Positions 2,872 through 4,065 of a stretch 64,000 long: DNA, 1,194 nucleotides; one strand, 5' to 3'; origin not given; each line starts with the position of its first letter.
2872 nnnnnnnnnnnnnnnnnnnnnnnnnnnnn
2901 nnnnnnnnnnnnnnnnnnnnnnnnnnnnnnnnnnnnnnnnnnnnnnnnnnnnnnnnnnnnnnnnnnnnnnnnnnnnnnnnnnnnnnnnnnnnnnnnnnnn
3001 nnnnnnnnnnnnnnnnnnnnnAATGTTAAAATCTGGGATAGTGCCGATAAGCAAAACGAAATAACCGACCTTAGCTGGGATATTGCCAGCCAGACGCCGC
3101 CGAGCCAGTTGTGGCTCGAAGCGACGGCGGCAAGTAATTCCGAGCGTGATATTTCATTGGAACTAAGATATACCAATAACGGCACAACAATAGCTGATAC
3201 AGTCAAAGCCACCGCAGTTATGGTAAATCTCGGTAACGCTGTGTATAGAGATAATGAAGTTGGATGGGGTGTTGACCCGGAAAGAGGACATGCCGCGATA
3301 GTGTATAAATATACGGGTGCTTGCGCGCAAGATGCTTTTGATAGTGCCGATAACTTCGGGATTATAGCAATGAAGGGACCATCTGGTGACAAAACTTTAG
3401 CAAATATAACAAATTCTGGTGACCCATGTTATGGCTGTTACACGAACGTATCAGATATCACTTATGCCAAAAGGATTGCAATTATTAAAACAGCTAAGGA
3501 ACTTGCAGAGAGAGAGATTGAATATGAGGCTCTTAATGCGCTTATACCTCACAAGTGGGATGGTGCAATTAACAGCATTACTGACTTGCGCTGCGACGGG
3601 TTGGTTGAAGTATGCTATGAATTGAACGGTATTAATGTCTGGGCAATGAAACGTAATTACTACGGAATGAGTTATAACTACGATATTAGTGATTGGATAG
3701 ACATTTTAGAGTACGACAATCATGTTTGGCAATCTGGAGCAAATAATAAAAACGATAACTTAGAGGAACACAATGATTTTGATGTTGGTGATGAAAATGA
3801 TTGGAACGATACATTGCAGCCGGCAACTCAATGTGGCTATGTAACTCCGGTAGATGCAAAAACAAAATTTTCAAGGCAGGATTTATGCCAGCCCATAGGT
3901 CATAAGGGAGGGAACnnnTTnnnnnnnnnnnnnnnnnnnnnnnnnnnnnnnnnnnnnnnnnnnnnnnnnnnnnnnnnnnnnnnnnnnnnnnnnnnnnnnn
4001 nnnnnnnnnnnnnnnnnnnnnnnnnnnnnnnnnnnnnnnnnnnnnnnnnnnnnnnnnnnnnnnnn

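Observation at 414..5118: Two non-ribosomal exported-protein genes inserted between rplW and rplB inside the S10 ribosomal-protein operon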

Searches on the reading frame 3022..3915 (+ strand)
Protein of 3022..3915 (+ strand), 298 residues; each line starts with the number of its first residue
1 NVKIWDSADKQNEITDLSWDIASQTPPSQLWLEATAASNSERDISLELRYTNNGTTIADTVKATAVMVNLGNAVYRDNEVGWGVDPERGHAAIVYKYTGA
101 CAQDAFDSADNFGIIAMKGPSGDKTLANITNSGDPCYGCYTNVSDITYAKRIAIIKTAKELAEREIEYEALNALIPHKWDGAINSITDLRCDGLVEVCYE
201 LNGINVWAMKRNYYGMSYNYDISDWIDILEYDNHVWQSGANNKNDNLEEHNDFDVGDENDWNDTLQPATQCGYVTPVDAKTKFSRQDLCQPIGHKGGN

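Call 23: search_protein_families(library=pfam, proteins=[window:3022-3915:+], max_evalue=10)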
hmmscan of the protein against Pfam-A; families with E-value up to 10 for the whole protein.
window:3022-3915:+ (298 aa): 0 families

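Call 26: find_homologous_proteins(query=window:3022-3915:+)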
Query window:3022-3915:+ (298 aa): 31 proteins with E <= 0.001 among 455 candidates.
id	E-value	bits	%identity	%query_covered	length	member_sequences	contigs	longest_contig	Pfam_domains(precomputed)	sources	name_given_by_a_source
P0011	5.5e-115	402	60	100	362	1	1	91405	-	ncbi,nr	ncbi:MAG: hypothetical protein PHY02_07640 [Phycisphaerae bacterium]|nr:hypothetical protein [Phycis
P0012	1.3e-113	397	61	100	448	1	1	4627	-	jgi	jgi:hypothetical protein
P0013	4.1e-104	366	65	81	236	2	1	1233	-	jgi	-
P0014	1.4e-89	319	53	100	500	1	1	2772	-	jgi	-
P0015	1.6e-72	263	44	100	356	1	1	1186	-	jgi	jgi:hypothetical protein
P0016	8.1e-71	257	46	100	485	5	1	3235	-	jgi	-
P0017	8.6e-71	257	45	99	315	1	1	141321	-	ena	-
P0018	9.0e-70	254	48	92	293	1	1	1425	-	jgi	jgi:hypothetical protein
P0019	1.2e-69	253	46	100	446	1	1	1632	-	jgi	jgi:hypothetical protein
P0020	3.0e-68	249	45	100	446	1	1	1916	-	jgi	jgi:hypothetical protein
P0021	3.3e-68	248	43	100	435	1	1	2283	-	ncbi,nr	ncbi:MAG: hypothetical protein QME66_13420, partial [Candidatus Eisenbacteria bacterium]|nr:hypothet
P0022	2.0e-67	246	44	100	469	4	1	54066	-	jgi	-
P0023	3.5e-67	245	43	100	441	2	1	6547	-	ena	-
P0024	2.2e-66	242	44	100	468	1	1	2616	-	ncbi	ncbi:MAG: hypothetical protein WBE26_18870, partial [Phycisphaerae bacterium]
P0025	3.0e-63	232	42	100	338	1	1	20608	-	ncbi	-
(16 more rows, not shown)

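Call 28: find_encoding_contigs(protein=P0011, flank=8000, max_places=2)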
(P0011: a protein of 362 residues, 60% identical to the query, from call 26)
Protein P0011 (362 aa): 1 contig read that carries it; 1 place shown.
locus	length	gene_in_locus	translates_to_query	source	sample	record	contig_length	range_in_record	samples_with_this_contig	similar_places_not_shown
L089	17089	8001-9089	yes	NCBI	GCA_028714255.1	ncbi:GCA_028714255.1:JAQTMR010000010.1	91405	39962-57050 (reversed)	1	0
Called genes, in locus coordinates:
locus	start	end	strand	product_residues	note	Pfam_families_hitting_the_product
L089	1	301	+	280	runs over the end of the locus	-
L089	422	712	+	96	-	PF01541:GIY-YIG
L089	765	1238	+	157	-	PF12641:Flavodoxin_3 (weak), PF12724:Flavodoxin_5, PF00258:Flavodoxin_1, PF03358:FMN_red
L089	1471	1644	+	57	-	PF07432:Hc1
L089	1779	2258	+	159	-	PF07977:FabA, PF22818:ApeI-like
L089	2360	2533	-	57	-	PF12837:Fer4_6 (weak), PF13237:Fer4_10, PF00037:Fer4, PF14697:Fer4_21, PF12838:Fer4_7, PF13187:Fer4_9, PF25160:LdpA_Fe-S-bd (weak), PF00037:Fer4, +6 more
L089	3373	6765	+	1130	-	PF17892:Cadherin_5 (weak), PF17963:Big_9, PF18884:TSP3_bac (weak)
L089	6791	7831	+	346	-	-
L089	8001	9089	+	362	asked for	-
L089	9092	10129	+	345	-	-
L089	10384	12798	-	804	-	-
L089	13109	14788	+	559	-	PF03023:MurJ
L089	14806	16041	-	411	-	PF01098:FTSW_RODA_SPOVE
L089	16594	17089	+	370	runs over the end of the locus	-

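Call 29: find_encoding_contigs(protein=P0017, flank=8000, max_places=2)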
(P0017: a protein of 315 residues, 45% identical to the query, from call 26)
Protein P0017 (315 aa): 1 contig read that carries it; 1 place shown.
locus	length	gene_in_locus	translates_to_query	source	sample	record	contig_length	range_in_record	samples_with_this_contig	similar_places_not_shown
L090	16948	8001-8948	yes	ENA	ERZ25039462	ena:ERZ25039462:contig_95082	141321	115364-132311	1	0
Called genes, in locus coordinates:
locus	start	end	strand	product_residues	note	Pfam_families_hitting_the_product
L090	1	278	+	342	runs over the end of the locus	-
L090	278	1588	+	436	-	PF00664:ABC_membrane, PF00005:ABC_tran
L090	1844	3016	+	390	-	-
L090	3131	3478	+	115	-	-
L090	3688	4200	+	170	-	-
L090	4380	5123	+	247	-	-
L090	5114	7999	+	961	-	PF03160:Calx-beta (weak)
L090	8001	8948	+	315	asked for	-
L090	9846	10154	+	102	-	-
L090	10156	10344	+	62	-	-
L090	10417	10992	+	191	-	-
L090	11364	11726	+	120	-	-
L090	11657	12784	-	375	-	-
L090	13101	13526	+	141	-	-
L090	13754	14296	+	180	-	PF03160:Calx-beta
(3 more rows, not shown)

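Call 33: find_related_loci(query=A1, collection=metagenome_contigs, flank=10000)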
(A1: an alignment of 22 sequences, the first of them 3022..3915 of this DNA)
Query A1 (298 aa) in metagenome_contigs; peptide patterns used: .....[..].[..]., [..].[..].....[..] (x = any residue, [..] = any of these).
110 stretches matched a pattern; 58 encode a relative of the query (tblastn E <= 1e-3); 58 distinct loci.
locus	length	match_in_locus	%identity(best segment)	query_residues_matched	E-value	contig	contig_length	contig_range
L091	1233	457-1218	64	35-296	2e-123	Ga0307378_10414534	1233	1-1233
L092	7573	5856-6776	57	1-298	1e-106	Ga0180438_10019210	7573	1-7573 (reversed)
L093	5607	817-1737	57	1-298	1e-106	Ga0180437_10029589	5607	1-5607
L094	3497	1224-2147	46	2-298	6e-80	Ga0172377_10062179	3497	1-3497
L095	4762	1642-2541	45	2-298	1e-77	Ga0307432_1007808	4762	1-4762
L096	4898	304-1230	44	2-298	4e-76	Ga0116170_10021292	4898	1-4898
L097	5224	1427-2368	44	2-298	5e-75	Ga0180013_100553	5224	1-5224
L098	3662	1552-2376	45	30-298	2e-72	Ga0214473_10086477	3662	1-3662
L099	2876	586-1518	44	2-298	1e-72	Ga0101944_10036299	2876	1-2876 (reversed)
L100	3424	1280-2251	43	2-298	3e-71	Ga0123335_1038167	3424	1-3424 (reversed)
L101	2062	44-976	43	2-298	3e-71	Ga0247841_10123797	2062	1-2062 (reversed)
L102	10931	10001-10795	48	30-298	1e-68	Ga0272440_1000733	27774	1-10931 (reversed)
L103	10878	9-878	43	18-298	2e-66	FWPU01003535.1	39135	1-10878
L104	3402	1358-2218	44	2-298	1e-66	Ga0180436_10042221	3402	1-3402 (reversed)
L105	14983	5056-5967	43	2-298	4e-64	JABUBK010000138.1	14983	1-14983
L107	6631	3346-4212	42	2-298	3e-62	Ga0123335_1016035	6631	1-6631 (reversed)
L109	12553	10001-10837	40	1-296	1e-60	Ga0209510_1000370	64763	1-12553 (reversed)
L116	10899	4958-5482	49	133-298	1e-46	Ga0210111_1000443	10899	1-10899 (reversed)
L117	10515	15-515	46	132-298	9e-42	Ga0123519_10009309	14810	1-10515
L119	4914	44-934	32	2-291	4e-38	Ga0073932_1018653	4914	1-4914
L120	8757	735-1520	34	1-291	3e-33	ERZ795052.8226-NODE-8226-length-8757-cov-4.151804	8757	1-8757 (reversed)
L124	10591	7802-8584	32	2-291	5e-32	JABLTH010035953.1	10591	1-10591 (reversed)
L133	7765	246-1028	32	2-291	2e-27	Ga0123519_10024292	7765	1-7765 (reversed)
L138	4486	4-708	32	27-291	4e-22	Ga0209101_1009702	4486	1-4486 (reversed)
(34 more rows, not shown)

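Call 35: predict_structure(alignment_id=A1)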
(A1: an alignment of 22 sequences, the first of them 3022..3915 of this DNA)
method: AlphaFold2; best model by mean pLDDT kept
length: 298 residues; sequences in the alignment: 22
mean_pLDDT: 68.2   pTM: 0.69
mean pLDDT of the five models: 68.2, 68.0, 67.7, 66.9, 63.5
residues with pLDDT >= 90: 16; 70-90: 116; 50-70: 134; < 50: 32
segments of 3 or more residues with pLDDT < 50: 79-84, 238-243, 254-263, 289-291, 293-298
pLDDT, mean of each block of 10 residues (from residue 1): 80 89 88 66 75 90 64 59 54 80 71 80 71 66 64 85 80 64 77 81 74 58 59 50 53 49 54 61 61 35
secondary structure, 60 per line:
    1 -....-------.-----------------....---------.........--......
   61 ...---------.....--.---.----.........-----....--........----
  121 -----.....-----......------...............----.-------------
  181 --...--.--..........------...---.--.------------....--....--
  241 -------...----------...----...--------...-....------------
elements in order: E2-5 E31-34 E44-52 E55-63 E73-77 E89-97 H103-106 E112-116 H126-130 E136-141 H148-162 H191-200 E207-209 E229-232 E235-238 E279-281 E283-286

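Call 41: fold_search(model_id=the predicted structure, library=pdb)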
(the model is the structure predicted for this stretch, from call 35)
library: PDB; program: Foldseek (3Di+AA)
matches with E <= 10: 82; with E <= 0.001: 0
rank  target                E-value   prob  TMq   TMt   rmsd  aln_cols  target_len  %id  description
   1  4oo1_I                1.2e+00  0.03  0.13  0.16  12.4       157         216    7  Structure of an Rrp6-RNA exosome complex bound to poly(A) RNA (released 2014-07-02)
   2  6y3j                  1.7e+00  0.01  0.08  0.10  19.5       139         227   10  RING-DTC domains of Deltex 2, bound to ADP-ribose (released 2020-09-02)
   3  2i9y_MODEL_1_A        1.8e+00  0.04  0.07  0.12  16.1        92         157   11  Solution structure of Arabidopsis thaliana protein At1g70830, a member of the major latex protein family (released 2006-09-19)
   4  6y2x_A                2.5e+00  0.01  0.09  0.10  19.5       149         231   10  RING-DTC domains of Deltex 2, Form 2 (released 2020-09-02)
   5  8rth_A                3.0e+00  0.04  0.08  0.04  19.2       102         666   12  Trypanosoma brucei 3-methylcrotonyl-CoA carboxylase (released 2024-04-17)
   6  3a5z_G                3.4e+00  0.01  0.08  0.08  21.0       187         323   13  Crystal structure of Escherichia coli GenX in complex with elongation factor P (released 2010-08-25)
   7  5tcq_A                3.6e+00  0.01  0.07  0.06  21.6       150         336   10  Near-atomic resolution cryo-EM structure of the Salmonella SPI-1 type III secretion injectisome secretin InvG (released 2016-12-21)
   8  5tcr_A                3.6e+00  0.01  0.07  0.05  21.6       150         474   10  Atomic model of the Salmonella SPI-1 type III secretion injectisome basal body proteins InvG, PrgH, and PrgK (released 2016-12-21)
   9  6y5p_B                3.6e+00  0.01  0.07  0.08  15.8       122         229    8  RING-DTC domain of Deltex1 bound to NAD (released 2020-09-30)
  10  2xiw_B                4.0e+00  0.07  0.06  0.21   8.9        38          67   18  Crystal structure of the Sac7d-derived IgG1-binder C3-C24S (released 2011-07-13)
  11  2nzo_A                4.0e+00  0.02  0.09  0.17  10.0        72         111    6  Crystal structure of a secretion chaperone CsaA from Bacillus subtilis in the space group P 32 2 1 (released 2007-03-27)
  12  4fd0                  4.3e+00  0.06  0.08  0.06  10.8        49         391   16  Crystal structure of a putative cell surface protein (BACCAC_03700) from Bacteroides caccae ATCC 43185 at 2.07 A resolut (released 2012-07-25)
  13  7a57_C                4.3e+00  0.02  0.06  0.05  21.7        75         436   15  La Crosse Virus Envelope Glycoprotein Gc W1066H Mutant Fusion Domains in Postfusion Conformation (released 2021-09-01)
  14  8wr4_B                4.5e+00  0.02  0.11  0.03  14.4        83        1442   12  Structure of CbCas9-PcrIIC1 complex bound to 62-bp DNA substrate (non-targeting complex) (released 2024-06-05)
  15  4ce4_T                4.8e+00  0.05  0.08  0.17   8.8        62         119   14  39S large subunit of the porcine mitochondrial ribosome (released 2013-12-18)
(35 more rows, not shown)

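Call 43: search_solved_structures(query=A1, max_evalue=10)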
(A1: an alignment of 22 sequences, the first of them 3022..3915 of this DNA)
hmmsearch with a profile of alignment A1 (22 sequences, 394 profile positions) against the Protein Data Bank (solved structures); distinct sequences matched with E-value up to 10: 0.

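Call 52: search_protein_representatives(alignment_id=A1)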
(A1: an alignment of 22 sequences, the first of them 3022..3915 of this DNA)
Query: 22 sequences, 394 profile positions. Proteins with E-value up to 0.001 (for the whole library): 1838; up to 1e-10: 603; up to 1e-30: 130. The best 150 are listed.
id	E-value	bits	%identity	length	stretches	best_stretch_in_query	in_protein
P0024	5.0e-170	581.9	-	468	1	5-394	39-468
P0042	2.2e-168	576.5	-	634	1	7-394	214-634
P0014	2.1e-162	556.8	-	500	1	6-394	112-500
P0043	5.6e-161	552.1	-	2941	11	27-167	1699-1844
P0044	1.3e-160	550.9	-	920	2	5-394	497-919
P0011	6.6e-160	548.6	-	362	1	29-394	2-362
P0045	7.6e-156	535.2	-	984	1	5-394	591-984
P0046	1.2e-153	528.0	-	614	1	5-394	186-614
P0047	8.5e-153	525.2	-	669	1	8-394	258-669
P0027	9.4e-151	518.5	-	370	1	6-394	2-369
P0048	3.9e-146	503.2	-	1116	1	6-394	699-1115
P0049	4.9e-143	493.1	-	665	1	6-394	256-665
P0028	2.2e-142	490.9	-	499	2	6-392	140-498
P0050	7.0e-135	466.2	-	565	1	7-394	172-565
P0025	8.3e-133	459.4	-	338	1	75-394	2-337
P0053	3.4e-130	450.8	-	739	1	5-394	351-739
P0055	2.3e-129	448.0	-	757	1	5-394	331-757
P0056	1.1e-127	442.6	-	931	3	6-394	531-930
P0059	4.1e-115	401.1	-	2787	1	7-394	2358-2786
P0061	1.1e-113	396.5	-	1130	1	8-394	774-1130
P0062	3.8e-113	394.7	-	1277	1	6-394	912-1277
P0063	1.6e-111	389.3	-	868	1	5-392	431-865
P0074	6.8e-85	301.6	-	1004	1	12-387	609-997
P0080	3.5e-78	279.5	-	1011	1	7-381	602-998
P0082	2.7e-77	276.6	-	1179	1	5-368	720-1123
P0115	1.9e-47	178.3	-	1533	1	9-322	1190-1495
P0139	1.5e-36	142.4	-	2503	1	30-307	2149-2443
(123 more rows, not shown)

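Call 53: search_protein_families(library=pfam, proteins=[P0062, P0048, P0045, P0044, P0056, P0061, P0074, P0080, P0082], max_evalue=0.001)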
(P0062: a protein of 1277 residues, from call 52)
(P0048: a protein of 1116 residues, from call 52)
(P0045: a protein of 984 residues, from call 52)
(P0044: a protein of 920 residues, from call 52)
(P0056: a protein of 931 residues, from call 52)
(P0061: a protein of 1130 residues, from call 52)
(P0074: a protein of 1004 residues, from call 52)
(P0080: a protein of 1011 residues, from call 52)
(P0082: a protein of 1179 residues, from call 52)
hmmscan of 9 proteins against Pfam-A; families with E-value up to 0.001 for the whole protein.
P0062 (1277 aa): 2 families
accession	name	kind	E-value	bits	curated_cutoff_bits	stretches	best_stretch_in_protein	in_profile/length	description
PF18884.5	TSP3_bac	-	0.00017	21.8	25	1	632-652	1-21/22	Bacterial TSP3 repeat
PF18911.6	PKD_4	-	0.00019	21.8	27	1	37-111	4-70/85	PKD domain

P0048 (1116 aa): 1 family
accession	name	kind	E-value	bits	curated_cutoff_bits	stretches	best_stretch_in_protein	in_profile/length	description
PF00526.23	Dicty_CTDC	-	0.00015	22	27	0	378-395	3-20/24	Dictyostelium (slime mold) repeat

P0045 (984 aa): 2 families
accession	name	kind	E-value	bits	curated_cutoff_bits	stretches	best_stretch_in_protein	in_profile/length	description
PF18884.5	TSP3_bac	-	5.1e-17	61.8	25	1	312-333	1-22/22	Bacterial TSP3 repeat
PF13229.12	Beta_helix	-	0.00088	19.4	25.9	0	14-130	11-119/158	Right handed beta helix region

P0044 (920 aa): 1 family
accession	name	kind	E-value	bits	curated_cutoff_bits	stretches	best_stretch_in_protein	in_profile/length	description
PF00526.23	Dicty_CTDC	-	1.3e-06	28.6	27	1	187-209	1-22/24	Dictyostelium (slime mold) repeat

P0056 (931 aa): 0 families

P0061 (1130 aa): 3 families
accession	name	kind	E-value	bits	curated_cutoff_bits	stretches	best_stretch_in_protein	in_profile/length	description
PF18884.5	TSP3_bac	-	1e-32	112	25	1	523-544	1-21/22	Bacterial TSP3 repeat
PF17963.7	Big_9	-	1.5e-11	45.4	23.6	1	86-169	3-89/89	Bacterial Ig domain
PF17892.7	Cadherin_5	-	1.4e-06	28.4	26.5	1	87-170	5-97/98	Cadherin-like domain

P0074 (1004 aa): 0 families

P0080 (1011 aa): 1 family
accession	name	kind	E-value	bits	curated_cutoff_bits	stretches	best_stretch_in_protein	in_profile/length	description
PF00041.27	fn3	-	6.8e-07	29.9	25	1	183-250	15-82/84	Fibronectin type III domain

P0082 (1179 aa): 4 families
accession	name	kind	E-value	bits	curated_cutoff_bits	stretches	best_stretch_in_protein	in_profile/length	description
PF02494.22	HYR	-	2.3e-18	66.8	21.7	2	410-491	1-81/81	HYR domain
PF13573.12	SprB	-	1.1e-08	34.9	28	1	52-76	13-37/37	SprB repeat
PF22352.2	K319L-like_PKD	-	2.2e-07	31.2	27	0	168-244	1-84/84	K319L-like, PKD domain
PF18203.6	IPTL-CTERM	-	2.8e-07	30.7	20.8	1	110-127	1-18/28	IPTL-CTERM motif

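Call 54: search_protein_families(library=pfam, proteins=[P0059, P0115, P0139, P0042, P0053, P0055, P0063], max_evalue=0.001)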
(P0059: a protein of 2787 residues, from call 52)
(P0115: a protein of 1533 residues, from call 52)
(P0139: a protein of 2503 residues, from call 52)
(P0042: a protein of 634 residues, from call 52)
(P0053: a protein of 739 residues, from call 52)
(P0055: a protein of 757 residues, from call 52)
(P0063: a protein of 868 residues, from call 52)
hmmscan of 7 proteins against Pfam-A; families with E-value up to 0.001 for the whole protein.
P0059 (2787 aa): 0 families

P0115 (1533 aa): 0 families

P0139 (2503 aa): 11 families
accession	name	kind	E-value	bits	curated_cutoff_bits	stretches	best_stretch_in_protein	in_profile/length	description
PF24517.2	CBM96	-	1.2e-62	211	26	3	992-1144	9-156/164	Carbohydrate-binding module family 96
PF17963.7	Big_9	-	4.1e-38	130.6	23.6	3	1631-1717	1-88/89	Bacterial Ig domain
PF17892.7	Cadherin_5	-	1.1e-27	96.1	26.5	3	1631-1719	2-97/98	Cadherin-like domain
PF13385.13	Laminin_G_3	-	3.7e-20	73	27.6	1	1461-1619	2-150/151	Concanavalin A-like lectin/glucanases superfamily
PF17803.7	Cadherin_4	-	3.3e-13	50.4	25.1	2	1630-1682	10-65/71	Bacterial cadherin-like domain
PF05345.18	He_PIG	-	1.5e-09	38.6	24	1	1164-1246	8-96/96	Putative Ig domain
PF16403.11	Bact_surface_Ig-like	-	2e-08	34.6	27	1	1745-1812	7-71/71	Bacterial surface protein, Ig-like domain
PF18884.5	TSP3_bac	-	1.2e-05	25.5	25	1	1818-1836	1-19/22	Bacterial TSP3 repeat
PF06848.17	Disaggr_repeat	-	2.5e-05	24.5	33.9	0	1068-1151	98-178/179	Disaggregatase related repeat domain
PF02973.23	Sialidase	-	7.3e-05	22.8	26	1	1534-1621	85-183/189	Sialidase, N-terminal domain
PF13688.12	Reprolysin_5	-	0.00064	20.4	27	0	550-654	33-154/196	Metallo-peptidase family M12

P0042 (634 aa): 0 families

P0053 (739 aa): 0 families

P0055 (757 aa): 0 families

P0063 (868 aa): 0 families
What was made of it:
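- The C-terminal domain sits at the extreme C-terminus of proteins with TSP3, PKD, fn3, HYR/SprB, CBM96/LamG or beta-helix fronts (calls 52-54).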
